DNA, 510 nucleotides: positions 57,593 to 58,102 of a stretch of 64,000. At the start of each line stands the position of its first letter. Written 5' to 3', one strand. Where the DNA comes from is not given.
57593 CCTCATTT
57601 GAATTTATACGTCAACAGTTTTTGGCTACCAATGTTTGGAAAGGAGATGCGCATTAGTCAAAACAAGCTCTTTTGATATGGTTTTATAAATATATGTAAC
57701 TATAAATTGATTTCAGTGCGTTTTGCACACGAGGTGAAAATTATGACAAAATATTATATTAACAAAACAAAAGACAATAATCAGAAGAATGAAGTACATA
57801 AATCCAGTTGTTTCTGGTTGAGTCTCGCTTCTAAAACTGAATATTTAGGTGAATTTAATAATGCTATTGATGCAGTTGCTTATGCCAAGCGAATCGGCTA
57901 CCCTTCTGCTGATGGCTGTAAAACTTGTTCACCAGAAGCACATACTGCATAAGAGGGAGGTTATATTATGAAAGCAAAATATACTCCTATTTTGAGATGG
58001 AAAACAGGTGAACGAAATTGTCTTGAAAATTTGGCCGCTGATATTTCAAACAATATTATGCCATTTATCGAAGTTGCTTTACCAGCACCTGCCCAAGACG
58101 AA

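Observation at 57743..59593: Compact three-gene module (small Cys/His protein, Beta-protein/sce7725-like, convergent PD-(D/E)xK sce7726-like nuclease) as island cargo: candidate undescribed defence system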

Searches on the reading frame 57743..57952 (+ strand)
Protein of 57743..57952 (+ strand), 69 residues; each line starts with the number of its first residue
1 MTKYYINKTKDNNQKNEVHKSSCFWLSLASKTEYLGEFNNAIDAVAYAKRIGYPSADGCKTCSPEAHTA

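Call 3: search_protein_families(library=pfam, proteins=[window:57743-57952:+], max_evalue=0.1)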
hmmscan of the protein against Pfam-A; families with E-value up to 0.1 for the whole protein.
window:57743-57952:+ (69 aa): 0 families

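Call 4: search_protein_families(library=ncbifam, proteins=[window:57743-57952:+], max_evalue=0.1)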
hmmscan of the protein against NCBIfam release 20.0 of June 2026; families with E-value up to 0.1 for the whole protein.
window:57743-57952:+ (69 aa): 0 families

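Call 5: search_protein_families(library=padloc, proteins=[window:57743-57952:+], max_evalue=0.1)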
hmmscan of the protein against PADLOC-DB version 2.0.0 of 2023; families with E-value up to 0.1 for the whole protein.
window:57743-57952:+ (69 aa): 0 families

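Call 22: find_homologous_proteins(query=window:57743-57952:+, max_evalue=0.01)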
Query window:57743-57952:+ (69 aa): 10 proteins with E <= 0.01 among 10 candidates.
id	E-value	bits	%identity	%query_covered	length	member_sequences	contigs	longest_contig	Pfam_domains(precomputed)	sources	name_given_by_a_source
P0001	7.0e-41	154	100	100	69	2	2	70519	-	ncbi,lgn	-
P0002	1.5e-31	125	80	100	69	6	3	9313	-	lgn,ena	-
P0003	5.7e-31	123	83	96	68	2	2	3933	-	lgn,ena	-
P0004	3.6e-29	117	78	100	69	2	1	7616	-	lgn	-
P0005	7.6e-29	116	80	100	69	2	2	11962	-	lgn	-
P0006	2.2e-28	115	71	100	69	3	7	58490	-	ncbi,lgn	-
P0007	3.5e-27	111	71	100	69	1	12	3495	-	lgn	-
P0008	5.4e-27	110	75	100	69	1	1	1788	-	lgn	-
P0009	2.0e-26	109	71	100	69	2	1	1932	-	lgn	-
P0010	2.0e-17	80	59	99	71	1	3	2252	-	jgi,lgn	jgi:hypothetical protein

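Call 24: find_encoding_contigs(protein=P0006, flank=6000, max_places=4)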
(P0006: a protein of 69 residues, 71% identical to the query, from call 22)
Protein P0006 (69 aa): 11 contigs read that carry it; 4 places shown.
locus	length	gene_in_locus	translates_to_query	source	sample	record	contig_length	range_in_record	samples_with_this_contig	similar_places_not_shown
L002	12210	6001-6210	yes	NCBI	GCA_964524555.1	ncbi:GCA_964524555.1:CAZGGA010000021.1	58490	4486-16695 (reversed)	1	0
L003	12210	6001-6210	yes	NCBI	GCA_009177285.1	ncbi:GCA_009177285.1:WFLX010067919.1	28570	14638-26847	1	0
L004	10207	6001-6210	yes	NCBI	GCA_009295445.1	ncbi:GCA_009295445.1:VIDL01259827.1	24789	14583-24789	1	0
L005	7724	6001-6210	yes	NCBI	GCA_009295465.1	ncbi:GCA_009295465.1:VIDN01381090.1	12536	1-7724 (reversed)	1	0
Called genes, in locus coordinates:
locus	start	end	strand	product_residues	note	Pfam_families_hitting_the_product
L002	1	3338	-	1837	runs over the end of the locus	PF03176:MMPL, PF07581:Glug (faint)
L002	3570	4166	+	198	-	PF14278:TetR_C_8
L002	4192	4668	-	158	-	PF01451:LMWPc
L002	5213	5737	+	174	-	PF01381:HTH_3, PF12844:HTH_19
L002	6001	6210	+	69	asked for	-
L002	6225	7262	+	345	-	PF14350:Beta_protein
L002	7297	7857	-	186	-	PF26915:Phage_P4_cII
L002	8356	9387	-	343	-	-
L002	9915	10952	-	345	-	-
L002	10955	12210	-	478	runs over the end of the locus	PF01381:HTH_3 (weak), PF00145:DNA_methylase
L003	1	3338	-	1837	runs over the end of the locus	-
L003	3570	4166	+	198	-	PF14278:TetR_C_8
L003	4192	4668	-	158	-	PF01451:LMWPc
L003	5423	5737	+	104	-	-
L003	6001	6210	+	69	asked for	-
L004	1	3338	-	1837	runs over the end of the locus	PF03176:MMPL, PF07581:Glug (faint)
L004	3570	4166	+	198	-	PF14278:TetR_C_8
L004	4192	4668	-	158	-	PF01451:LMWPc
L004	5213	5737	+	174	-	PF01381:HTH_3, PF12844:HTH_19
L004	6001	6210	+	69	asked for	-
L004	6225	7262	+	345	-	PF14350:Beta_protein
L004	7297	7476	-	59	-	-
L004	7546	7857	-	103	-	PF26915:Phage_P4_cII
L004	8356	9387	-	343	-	-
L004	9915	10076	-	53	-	-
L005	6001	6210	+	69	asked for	-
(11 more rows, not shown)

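Call 25: find_encoding_contigs(protein=P0010, flank=6000, max_places=4)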
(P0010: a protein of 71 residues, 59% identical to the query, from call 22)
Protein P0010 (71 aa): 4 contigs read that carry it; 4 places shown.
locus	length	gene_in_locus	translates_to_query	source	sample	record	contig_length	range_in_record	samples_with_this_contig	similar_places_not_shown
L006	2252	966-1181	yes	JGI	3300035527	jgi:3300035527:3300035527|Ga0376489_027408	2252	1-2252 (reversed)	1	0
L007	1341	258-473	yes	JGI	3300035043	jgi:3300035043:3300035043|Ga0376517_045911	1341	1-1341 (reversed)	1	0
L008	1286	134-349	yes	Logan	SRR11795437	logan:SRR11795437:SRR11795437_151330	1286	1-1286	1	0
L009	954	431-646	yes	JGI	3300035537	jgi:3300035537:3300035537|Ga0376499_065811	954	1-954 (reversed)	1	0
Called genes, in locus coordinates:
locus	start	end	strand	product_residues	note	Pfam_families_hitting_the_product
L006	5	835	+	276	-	PF13175:AAA_15, PF13304:AAA_21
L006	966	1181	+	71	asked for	-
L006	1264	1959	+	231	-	PF04471:Mrr_cat, PF13156:Mrr_cat_2, PF22722:NA-iREase1, PF01396:Zn_ribbon_Top1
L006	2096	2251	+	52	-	?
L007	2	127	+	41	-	?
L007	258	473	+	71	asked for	-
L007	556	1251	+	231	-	PF04471:Mrr_cat, PF13156:Mrr_cat_2, PF22722:NA-iREase1, PF01396:Zn_ribbon_Top1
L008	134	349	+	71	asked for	-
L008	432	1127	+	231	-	PF04471:Mrr_cat, PF13156:Mrr_cat_2, PF22722:NA-iREase1, PF01396:Zn_ribbon_Top1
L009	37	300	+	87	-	-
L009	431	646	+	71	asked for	-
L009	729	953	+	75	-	?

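Call 29: search_protein_families(library=phrogs, proteins=[window:57743-57952:+], max_evalue=0.01)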
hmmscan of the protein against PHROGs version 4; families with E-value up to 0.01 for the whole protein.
window:57743-57952:+ (69 aa): 1 family
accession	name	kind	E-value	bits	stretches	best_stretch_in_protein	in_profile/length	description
phrog_4298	-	unknown function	6.5e-17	62.5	1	1-68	1-69/70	-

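Call 34: predict_structure(alignment_id=A2)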
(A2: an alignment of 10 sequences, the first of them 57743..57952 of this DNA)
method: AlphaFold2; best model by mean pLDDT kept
length: 69 residues; sequences in the alignment: 10
mean_pLDDT: 95.6   pTM: 0.84
mean pLDDT of the five models: 95.6, 95.1, 95.1, 94.5, 93.2
residues with pLDDT >= 90: 63; 70-90: 6; 50-70: 0; < 50: 0
segments of 3 or more residues with pLDDT < 50: none
pLDDT, mean of each block of 10 residues (from residue 1): 96 94 94 98 98 97 92
secondary structure, 60 per line:
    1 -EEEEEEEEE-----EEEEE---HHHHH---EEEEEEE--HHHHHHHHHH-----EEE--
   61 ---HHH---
elements in order: E2-10 E16-20 H24-28 E32-38 H41-50 E56-58

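Call 35: search_protein_representatives(alignment_id=A2)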
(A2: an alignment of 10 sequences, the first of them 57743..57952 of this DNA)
Query: 10 sequences, 69 profile positions. Proteins with E-value up to 0.001 (for the whole library): 916; up to 1e-10: 121; up to 1e-30: 2. The best 150 are listed.
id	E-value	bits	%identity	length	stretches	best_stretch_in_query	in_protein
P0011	2.2e-33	130.4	-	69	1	1-69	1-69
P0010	5.7e-31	122.7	-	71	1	1-69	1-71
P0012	2.5e-22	95.0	-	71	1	1-68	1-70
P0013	3.7e-21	91.2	-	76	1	3-68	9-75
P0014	9.8e-20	86.7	-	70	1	1-68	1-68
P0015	1.1e-19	86.5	-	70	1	1-68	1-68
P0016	1.3e-19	86.3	-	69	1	1-68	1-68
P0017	2.1e-19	85.7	-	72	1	1-68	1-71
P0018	4.8e-19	84.5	-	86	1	1-67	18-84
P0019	7.9e-18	80.6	-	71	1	1-68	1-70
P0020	1.3e-17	79.9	-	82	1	2-68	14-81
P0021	8.7e-17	77.2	-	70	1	1-68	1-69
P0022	1.8e-16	76.2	-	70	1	1-68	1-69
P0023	2.9e-16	75.6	-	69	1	1-68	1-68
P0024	3.1e-16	75.5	-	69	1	2-68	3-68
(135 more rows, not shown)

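Call 38: fold_search(model_id=the predicted structure, library=pdb)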
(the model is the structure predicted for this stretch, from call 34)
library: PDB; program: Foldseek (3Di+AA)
matches with E <= 10: 34; with E <= 0.001: 0
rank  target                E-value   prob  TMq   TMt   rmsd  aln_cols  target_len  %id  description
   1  7orc_A                1.3e+00  0.08  0.29  0.03   5.3        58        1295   17  Human Aldehyde Oxidase in complex with Raloxifene (released 2021-09-01)
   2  7orc_B                1.3e+00  0.08  0.28  0.03   5.3        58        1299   17  Human Aldehyde Oxidase in complex with Raloxifene (released 2021-09-01)
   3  4uhw                  1.5e+00  0.08  0.29  0.03   5.3        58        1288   17  Human aldehyde oxidase (released 2015-09-02)
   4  5epg                  1.5e+00  0.08  0.28  0.03   5.3        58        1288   17  Human aldehyde oxidase SNP S1271L (released 2016-02-17)
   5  6q6q                  1.7e+00  0.08  0.29  0.03   5.1        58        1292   16  Human aldehyde oxidase SNP G1269R (released 2019-05-01)
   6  8emt_B                3.0e+00  0.06  0.28  0.03   7.4        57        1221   14  Cryo-EM analysis of the human aldehyde oxidase from liver (released 2023-05-10)
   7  8pu2                  5.0e+00  0.03  0.32  0.31   6.3        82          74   15  Structure of the antitoxin ATfaRel2 (released 2024-07-24)
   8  3k1j_A                5.3e+00  0.06  0.31  0.05   6.7        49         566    2  Crystal structure of Lon protease from Thermococcus onnurineus NA1 (released 2010-09-22)
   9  6baq_H                5.7e+00  0.01  0.18  0.08  16.0        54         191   13  Mus musculus BPIFA1 (released 2018-05-09)
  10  8emc_J                6.1e+00  0.02  0.24  0.04   7.4        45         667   13  CryoEM characterization of BrxL -- a unique AAA+ phage restriction Factor. (released 2023-02-01)
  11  5cec_A                6.1e+00  0.01  0.18  0.04   2.3        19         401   26  Bd3459 Predatory Endopeptidase from Bdellovibrio bacteriovorus in complex with immunity protein Bd3460 (released 2015-12-09)
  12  6baq_C                6.1e+00  0.01  0.18  0.08  15.9        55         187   13  Mus musculus BPIFA1 (released 2018-05-09)
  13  5z3g_Z                6.5e+00  0.02  0.23  0.12   9.6        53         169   17  Cryo-EM structure of a nucleolar pre-60S ribosome (Rpf1-TAP) (released 2018-04-11)
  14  7wq5_B                6.9e+00  0.06  0.28  0.14   3.8        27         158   26  Crystal structure of Arabidopsis transcriptional factor WRINKLED1 with dsDNA (released 2022-08-31)
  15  6baq_D                6.9e+00  0.01  0.17  0.08  17.5        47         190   17  Mus musculus BPIFA1 (released 2018-05-09)
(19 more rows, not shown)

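Call 39: fold_search(model_id=the predicted structure, library=viral)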
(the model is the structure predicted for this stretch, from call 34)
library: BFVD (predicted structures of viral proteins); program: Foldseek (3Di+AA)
matches with E <= 10: 268; with E <= 0.001: 0
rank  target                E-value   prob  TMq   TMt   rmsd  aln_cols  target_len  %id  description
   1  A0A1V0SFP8            1.8e-01  0.54  0.44  0.16   5.2        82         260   20  Putative GIY-YIG superfamily endonuclease [Hokovirus HKV1]
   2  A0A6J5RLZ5            2.7e-01  0.84  0.55  0.43   2.9        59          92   22  Uncharacterized protein [uncultured Caudovirales phage]
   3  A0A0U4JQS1            2.7e-01  0.75  0.60  0.52   4.5        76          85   13  Uncharacterized protein [Arthrobacter phage Galaxy]
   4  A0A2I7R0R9            3.3e-01  0.23  0.36  0.24   5.8        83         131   12  GIY-YIG nuclease superfamily protein [Vibrio phage 1.097.O._10N.286.49.B3]
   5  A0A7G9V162            5.1e-01  0.66  0.41  0.53   5.5        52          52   19  Uncharacterized protein [Pseudomonas phage phiPsa267]
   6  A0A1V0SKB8            7.1e-01  0.14  0.35  0.15   6.1        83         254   20  GIY-YIG nuclease [Klosneuvirus KNV1]
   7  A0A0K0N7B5            7.6e-01  0.20  0.45  0.17   6.5        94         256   13  DUF5710 domain-containing protein [Gordonia phage GMA2]
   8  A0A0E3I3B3            7.6e-01  0.16  0.34  0.17   5.9        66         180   12  Nuclease associated modular domain-containing protein [Synechococcus phage ACG-2014f]
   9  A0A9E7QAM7            8.1e-01  0.23  0.49  0.25   5.6        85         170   12  (no name in the UniProt tables at hand)
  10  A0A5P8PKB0            8.1e-01  0.13  0.34  0.15   6.5        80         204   15  Homing endonuclease [Klebsiella phage AmPh_EK29]
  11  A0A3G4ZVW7            1.0e+00  0.21  0.45  0.13   4.9        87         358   10  GIY-YIG nuclease [Edafosvirus sp.]
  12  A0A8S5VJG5            1.1e+00  0.09  0.34  0.24   8.7        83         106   16  (no name in the UniProt tables at hand)
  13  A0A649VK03            1.2e+00  0.21  0.51  0.25   5.1        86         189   13  Uncharacterized protein [Microbacterium phage Megan]
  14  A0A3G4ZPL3            1.2e+00  0.11  0.36  0.05   5.7        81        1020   12  DNA primase [Barrevirus sp.]
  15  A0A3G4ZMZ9            1.3e+00  0.12  0.38  0.11   6.2        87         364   16  GIY-YIG nuclease and ricin-type beta-trefoil lectin domain protein [Terrestrivirus sp.]
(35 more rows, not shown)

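Call 55: find_encoding_contigs(protein=P0012, flank=4000, max_places=3)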
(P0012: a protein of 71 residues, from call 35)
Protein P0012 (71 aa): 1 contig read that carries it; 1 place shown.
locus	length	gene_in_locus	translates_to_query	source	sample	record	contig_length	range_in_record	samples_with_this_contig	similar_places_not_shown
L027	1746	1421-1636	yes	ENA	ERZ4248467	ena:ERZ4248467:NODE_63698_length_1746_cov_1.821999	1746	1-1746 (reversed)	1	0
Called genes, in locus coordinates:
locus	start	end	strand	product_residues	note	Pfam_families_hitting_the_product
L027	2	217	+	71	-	?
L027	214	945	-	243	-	PF00578:AhpC-TSA, PF08534:Redoxin, PF10417:1-cysPrx_C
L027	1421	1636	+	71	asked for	-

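Call 60: find_related_loci(query=window:57743-57952:+, collection=viral_contigs, flank=5000)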
Query window:57743-57952:+ (69 aa) in viral_contigs; peptide patterns used: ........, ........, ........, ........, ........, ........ (x = any residue, [..] = any of these).
24 stretches matched a pattern, but none encodes a relative of the query by tblastn (E <= 1e-3).

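Call 68: search_dna_similar(query=window:57743-57952:+, collection=phages, mode=protein, max_evalue=0.001, max_rows=30)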
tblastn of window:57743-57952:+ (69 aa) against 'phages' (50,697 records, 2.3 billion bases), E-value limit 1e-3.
Records with a match: 6; places in all: 6; records where one place covers at least 80% of the query: 6.
Best place of each record, by identity: <60% 6.
By first word of the organism name: Streptococcus 5; Vibrio 1.
By host as written in the record: Vibrio parahaemolyticus strain MAVP-K 1; Streptococcus gallolyticus NTS_31307655 1; Streptococcus gallolyticus NTS31301958 1; Streptococcus parauberis KCTC_11537 1; Streptococcus parauberis N198_2 1; Streptococcus anginosus 1505 1.
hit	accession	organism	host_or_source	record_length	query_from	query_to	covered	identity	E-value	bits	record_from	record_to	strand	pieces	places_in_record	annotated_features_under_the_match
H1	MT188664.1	Vibrio phage vB_VipaK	Vibrio parahaemolyticus strain MAVP-K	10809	1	69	100%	46.4%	2e-12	65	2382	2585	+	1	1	hypothetical protein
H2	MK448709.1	Streptococcus phage Javan231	Streptococcus gallolyticus NTS_31307655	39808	1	69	100%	38.6%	9e-6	46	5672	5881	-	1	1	hypothetical protein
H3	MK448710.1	Streptococcus phage Javan233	Streptococcus gallolyticus NTS31301958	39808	1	69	100%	38.6%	9e-6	46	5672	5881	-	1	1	hypothetical protein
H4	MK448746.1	Streptococcus phage Javan383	Streptococcus parauberis KCTC_11537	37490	1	69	100%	37.1%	3e-5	45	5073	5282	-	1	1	none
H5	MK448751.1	Streptococcus phage Javan399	Streptococcus parauberis N198_2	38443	1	69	100%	37.1%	5e-5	44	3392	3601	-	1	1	none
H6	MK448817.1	Streptococcus phage Javan59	Streptococcus anginosus 1505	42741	1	69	100%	35.7%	1e-4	43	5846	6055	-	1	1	hypothetical protein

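Call 69: get_annotated_region(hit=H1, flank=4000)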
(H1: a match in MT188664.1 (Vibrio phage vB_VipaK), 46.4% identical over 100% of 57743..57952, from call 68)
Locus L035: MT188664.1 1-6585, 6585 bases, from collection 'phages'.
description: Vibrio phage vB_VipaK, complete genome.
organism: Vibrio phage vB_VipaK (NCBI taxid 2729570)
taxonomy: Viruses; Monodnaviria; Loebvirae; Hofneiviricota; Faserviricetes; Tubulavirales; Inoviridae
host: Vibrio parahaemolyticus strain MAVP-K; source: -; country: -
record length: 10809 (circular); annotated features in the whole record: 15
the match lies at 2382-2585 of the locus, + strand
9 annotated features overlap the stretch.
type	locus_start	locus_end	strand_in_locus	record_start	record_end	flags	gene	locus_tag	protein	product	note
CDS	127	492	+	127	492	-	-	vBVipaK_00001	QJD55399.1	hypothetical protein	bacteriophage f237 ORF9; VP1562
CDS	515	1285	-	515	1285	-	-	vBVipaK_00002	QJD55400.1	hypothetical protein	-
CDS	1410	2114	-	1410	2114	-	-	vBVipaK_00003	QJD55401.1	DNA repair protein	-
CDS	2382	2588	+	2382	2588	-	-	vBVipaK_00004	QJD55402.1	hypothetical protein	-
CDS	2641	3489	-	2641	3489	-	-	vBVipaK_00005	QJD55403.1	hypothetical protein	-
CDS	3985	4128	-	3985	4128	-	-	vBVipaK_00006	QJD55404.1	hypothetical protein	-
CDS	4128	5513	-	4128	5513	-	-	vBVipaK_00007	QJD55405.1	zona occludens toxin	-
CDS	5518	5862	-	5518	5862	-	-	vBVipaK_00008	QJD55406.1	accessory enterotoxin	accessory cholera enterotoxin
CDS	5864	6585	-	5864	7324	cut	-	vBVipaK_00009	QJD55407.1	hypothetical protein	bacteriophage f237 ORF5; VP1556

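Call 70: get_annotated_region(hit=H2, flank=4000)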
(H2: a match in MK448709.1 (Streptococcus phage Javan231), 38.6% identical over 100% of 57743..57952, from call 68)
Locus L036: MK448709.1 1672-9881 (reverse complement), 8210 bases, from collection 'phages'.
description: Streptococcus phage Javan231, complete genome.
organism: Streptococcus phage Javan231 (NCBI taxid 2548058)
taxonomy: Viruses; Duplodnaviria; Heunggongvirae; Uroviricota; Caudoviricetes
host: Streptococcus gallolyticus NTS_31307655; source: -; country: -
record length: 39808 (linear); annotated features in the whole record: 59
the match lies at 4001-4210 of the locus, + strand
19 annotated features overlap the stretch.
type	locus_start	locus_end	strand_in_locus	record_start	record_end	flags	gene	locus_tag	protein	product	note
CDS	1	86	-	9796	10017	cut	-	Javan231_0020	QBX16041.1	hypothetical protein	-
CDS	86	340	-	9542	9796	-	-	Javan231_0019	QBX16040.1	hypothetical protein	-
CDS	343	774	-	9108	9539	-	-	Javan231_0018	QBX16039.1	chromosome replication initiation protein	chromosome replication initiation protein DnaD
CDS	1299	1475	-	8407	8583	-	-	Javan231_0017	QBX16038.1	hypothetical protein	-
CDS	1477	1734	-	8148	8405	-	-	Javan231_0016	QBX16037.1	hypothetical protein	-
CDS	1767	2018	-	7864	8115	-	-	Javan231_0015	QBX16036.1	hypothetical protein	-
CDS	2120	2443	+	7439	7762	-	-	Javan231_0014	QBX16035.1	hypothetical protein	-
CDS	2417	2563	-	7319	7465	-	-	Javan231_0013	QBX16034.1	hypothetical protein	-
CDS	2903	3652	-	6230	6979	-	-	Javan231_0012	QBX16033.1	antirepressor protein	-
CDS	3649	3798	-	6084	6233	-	-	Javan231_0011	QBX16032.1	hypothetical protein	-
CDS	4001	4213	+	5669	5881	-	-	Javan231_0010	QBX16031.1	hypothetical protein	-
CDS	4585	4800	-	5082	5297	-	-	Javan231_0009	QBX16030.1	hypothetical protein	-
CDS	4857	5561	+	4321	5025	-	-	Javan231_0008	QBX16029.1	hypothetical protein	-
CDS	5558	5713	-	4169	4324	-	-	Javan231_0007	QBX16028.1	hypothetical protein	-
CDS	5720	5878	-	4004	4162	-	-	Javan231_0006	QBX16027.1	hypothetical protein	-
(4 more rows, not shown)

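Call 71: get_annotated_region(hit=H6, flank=4000)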
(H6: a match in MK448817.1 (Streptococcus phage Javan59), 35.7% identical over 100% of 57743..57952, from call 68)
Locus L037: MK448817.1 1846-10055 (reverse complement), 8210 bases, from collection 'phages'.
description: Streptococcus phage Javan59, complete genome.
organism: Streptococcus phage Javan59 (NCBI taxid 2548277)
taxonomy: Viruses; Duplodnaviria; Heunggongvirae; Uroviricota; Caudoviricetes
host: Streptococcus anginosus 1505; source: -; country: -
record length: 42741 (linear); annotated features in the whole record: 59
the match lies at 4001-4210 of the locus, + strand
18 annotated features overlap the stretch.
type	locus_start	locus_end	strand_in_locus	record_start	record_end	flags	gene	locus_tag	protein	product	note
CDS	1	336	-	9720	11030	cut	-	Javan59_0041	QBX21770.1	hypothetical protein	-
CDS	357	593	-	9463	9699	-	-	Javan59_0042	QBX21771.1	hypothetical protein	-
CDS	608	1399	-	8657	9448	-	-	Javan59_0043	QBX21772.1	methyltransferase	-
CDS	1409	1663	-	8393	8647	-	-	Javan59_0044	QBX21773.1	hypothetical protein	-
CDS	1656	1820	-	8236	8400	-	-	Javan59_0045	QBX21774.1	hypothetical protein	-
CDS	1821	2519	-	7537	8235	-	-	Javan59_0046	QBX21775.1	hypothetical protein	-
CDS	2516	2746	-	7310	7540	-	-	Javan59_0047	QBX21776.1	hypothetical protein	-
CDS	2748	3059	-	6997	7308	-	-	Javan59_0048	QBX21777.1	excisionase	-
CDS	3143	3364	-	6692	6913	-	-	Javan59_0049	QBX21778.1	hypothetical protein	-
CDS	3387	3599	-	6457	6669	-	-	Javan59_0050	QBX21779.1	putative transcriptional regulator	-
CDS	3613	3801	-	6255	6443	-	-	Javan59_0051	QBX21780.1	repressor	-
CDS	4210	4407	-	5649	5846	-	-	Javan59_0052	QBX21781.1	hypothetical protein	-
CDS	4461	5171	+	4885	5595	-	-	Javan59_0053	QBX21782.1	hypothetical protein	-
CDS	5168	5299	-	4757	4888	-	-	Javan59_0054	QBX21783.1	hypothetical protein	-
CDS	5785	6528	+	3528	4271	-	-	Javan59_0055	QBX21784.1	transcriptional repressor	-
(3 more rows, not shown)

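Call 78: list_cluster_members(proteins=[window:57743-57952:+, window:57968-59005:+, window:59033-59593:-])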
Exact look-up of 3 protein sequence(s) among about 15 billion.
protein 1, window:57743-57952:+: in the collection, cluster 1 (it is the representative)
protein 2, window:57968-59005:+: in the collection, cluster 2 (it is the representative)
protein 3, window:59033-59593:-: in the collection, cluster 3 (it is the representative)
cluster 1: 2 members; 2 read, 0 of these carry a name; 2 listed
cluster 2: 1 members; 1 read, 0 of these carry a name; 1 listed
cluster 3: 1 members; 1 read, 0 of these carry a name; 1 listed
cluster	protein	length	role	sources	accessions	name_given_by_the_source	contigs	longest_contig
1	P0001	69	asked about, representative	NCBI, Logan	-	-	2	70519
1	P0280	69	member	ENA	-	-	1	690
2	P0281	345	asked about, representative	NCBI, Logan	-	-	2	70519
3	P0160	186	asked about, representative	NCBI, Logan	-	-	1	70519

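Call 82: search_protein_families(library=pfam, alignment_id=A5, max_evalue=0.05)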
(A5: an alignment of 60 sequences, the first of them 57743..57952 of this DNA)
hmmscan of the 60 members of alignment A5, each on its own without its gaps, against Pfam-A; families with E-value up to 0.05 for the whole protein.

A. member 1, window:57743-57952:+ (69 aa): 0 families

B. families by the number of members that match (of 60 scanned): 3 families
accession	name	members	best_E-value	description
PF09764.15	Nt_Gln_amidase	1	0.0068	N-terminal glutamine amidase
PF19746.4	DUF6233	1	0.0081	Family of unknown function (DUF6233)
PF04181.18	RPAP2_Rtr1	1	0.029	Rtr1/RPAP2 family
